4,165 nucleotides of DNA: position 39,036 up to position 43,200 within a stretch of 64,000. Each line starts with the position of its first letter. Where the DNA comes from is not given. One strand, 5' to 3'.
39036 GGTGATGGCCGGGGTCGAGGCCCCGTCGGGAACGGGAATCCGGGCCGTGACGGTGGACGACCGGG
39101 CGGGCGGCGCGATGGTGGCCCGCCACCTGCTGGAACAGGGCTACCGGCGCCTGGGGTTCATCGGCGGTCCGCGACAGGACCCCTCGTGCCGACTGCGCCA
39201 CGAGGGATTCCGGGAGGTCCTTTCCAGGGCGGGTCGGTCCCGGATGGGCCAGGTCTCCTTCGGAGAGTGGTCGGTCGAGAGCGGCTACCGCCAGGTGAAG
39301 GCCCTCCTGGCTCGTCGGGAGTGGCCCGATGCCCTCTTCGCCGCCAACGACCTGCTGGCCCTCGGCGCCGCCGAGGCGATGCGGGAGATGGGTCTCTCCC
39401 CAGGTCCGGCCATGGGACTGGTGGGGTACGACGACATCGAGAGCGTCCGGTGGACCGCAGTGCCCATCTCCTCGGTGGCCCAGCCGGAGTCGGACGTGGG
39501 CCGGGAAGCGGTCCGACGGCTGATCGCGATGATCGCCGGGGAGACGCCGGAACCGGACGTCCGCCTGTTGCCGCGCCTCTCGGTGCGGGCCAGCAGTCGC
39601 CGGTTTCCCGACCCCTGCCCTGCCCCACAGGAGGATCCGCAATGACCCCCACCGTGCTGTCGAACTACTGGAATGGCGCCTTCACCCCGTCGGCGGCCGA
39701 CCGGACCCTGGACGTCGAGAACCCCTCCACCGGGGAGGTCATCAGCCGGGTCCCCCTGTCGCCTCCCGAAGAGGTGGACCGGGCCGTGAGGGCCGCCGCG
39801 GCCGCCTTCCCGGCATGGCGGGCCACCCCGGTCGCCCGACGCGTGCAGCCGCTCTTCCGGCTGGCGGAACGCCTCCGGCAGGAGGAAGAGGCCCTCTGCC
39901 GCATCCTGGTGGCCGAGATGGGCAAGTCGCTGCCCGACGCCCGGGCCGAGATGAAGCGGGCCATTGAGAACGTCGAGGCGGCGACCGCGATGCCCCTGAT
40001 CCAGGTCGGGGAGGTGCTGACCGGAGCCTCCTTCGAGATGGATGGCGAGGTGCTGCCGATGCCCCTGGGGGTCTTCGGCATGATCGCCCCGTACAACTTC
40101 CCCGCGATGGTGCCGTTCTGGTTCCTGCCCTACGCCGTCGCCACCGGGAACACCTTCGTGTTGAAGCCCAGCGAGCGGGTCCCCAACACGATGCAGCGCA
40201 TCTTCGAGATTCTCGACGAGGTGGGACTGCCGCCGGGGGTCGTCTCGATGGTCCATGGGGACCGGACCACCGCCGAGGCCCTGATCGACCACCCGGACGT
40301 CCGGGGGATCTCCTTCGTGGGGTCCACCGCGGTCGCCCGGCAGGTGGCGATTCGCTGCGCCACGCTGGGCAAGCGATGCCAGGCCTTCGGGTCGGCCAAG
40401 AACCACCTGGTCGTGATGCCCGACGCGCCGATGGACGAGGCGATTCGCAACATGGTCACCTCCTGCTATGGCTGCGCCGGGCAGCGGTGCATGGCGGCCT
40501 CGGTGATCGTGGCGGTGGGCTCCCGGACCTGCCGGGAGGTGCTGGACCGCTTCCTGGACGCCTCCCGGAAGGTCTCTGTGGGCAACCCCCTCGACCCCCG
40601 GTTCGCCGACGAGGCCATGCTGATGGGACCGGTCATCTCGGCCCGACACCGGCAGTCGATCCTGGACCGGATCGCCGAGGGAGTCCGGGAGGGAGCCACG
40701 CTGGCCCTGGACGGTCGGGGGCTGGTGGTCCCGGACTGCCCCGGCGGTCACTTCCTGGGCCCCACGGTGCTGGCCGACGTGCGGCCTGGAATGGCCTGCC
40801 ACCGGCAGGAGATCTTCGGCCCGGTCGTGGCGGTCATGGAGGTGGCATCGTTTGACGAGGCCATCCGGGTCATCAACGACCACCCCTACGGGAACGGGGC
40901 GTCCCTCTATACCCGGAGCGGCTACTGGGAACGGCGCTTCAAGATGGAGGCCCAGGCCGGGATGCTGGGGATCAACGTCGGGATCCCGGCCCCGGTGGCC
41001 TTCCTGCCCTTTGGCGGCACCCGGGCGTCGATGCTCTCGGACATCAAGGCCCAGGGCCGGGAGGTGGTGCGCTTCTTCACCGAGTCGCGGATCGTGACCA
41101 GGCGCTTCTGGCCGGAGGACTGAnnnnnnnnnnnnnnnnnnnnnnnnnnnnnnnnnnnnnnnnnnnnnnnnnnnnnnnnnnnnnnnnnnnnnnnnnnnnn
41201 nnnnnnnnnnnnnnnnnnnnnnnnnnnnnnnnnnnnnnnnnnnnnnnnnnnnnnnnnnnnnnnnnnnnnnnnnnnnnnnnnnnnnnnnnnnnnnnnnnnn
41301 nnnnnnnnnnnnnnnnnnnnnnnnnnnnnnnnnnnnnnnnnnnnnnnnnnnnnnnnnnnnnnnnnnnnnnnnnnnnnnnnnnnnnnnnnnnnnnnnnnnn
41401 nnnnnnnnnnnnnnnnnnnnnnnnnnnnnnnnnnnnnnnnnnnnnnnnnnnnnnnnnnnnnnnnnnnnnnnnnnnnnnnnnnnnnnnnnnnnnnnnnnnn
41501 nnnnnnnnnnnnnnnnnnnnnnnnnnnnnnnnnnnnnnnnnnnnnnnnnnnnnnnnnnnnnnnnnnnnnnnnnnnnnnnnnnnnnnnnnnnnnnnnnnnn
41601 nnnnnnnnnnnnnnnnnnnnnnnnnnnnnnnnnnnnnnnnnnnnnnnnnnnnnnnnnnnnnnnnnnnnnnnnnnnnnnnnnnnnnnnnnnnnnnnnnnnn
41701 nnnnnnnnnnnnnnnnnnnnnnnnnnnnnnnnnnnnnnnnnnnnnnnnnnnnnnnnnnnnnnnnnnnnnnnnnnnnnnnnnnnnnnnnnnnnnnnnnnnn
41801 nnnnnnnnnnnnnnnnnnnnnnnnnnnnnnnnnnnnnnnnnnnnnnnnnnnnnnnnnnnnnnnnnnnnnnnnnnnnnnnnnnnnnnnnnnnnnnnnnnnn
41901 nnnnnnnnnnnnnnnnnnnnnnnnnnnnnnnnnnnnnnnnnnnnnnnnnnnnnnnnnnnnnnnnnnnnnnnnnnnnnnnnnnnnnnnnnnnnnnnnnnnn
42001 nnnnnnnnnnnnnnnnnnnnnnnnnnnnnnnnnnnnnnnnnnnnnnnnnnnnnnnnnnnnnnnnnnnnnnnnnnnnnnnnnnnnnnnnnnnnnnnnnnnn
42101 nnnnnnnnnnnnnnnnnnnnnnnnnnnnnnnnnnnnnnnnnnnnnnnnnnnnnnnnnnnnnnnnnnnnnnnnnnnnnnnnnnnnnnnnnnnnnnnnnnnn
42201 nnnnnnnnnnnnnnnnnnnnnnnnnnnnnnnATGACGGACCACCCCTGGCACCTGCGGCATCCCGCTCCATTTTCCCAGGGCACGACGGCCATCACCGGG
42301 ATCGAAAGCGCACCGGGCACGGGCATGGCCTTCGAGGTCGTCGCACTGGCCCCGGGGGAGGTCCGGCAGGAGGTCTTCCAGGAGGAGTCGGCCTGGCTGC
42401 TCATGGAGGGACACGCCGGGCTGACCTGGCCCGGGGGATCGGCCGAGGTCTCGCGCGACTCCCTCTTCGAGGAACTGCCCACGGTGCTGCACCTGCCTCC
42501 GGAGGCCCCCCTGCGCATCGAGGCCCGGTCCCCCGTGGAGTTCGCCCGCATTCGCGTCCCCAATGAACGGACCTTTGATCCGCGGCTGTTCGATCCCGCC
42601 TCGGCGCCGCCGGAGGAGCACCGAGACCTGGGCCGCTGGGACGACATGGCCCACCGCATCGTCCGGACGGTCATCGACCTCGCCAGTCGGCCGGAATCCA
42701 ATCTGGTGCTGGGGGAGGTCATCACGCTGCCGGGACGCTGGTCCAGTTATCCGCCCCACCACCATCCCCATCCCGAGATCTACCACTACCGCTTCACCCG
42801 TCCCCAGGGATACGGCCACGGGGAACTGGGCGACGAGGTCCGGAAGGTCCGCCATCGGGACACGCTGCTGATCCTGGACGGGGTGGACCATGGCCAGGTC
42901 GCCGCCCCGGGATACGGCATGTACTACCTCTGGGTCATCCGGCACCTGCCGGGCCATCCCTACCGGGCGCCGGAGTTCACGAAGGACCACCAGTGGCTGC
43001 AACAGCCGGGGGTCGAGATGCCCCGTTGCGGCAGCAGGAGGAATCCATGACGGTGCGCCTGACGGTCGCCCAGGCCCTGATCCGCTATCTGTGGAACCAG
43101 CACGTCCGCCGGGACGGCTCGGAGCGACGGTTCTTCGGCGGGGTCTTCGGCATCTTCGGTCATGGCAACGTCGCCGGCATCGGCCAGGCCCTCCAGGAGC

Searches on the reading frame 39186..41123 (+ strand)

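Call 70: search_protein_families(library=pfam, proteins=[window:39186-41123:+], max_evalue=0.0001)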
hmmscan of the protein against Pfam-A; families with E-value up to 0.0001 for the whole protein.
window:39186-41123:+ (645 aa): 1 family
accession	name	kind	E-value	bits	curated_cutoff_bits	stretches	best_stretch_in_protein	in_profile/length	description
PF00171.27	Aldedh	-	8.3e-127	424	23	1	169-637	4-461/461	Aldehyde dehydrogenase family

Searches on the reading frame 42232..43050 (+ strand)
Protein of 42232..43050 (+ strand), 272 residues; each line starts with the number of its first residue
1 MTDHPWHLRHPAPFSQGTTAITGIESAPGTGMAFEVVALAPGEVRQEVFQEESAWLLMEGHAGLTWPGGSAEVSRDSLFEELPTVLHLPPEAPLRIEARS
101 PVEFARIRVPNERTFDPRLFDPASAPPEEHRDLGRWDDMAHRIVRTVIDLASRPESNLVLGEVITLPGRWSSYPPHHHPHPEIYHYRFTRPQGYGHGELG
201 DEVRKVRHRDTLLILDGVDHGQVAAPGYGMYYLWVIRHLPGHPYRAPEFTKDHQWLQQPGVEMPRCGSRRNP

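Call 70: search_protein_families(library=pfam, proteins=[window:42232-43050:+], max_evalue=0.0001)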
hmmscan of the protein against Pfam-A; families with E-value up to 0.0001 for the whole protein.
window:42232-43050:+ (272 aa): 1 family
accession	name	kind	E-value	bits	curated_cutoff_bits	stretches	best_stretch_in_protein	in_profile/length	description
PF04962.18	KduI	-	4.3e-48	164.4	23.9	1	14-256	8-262/262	KduI/IolB family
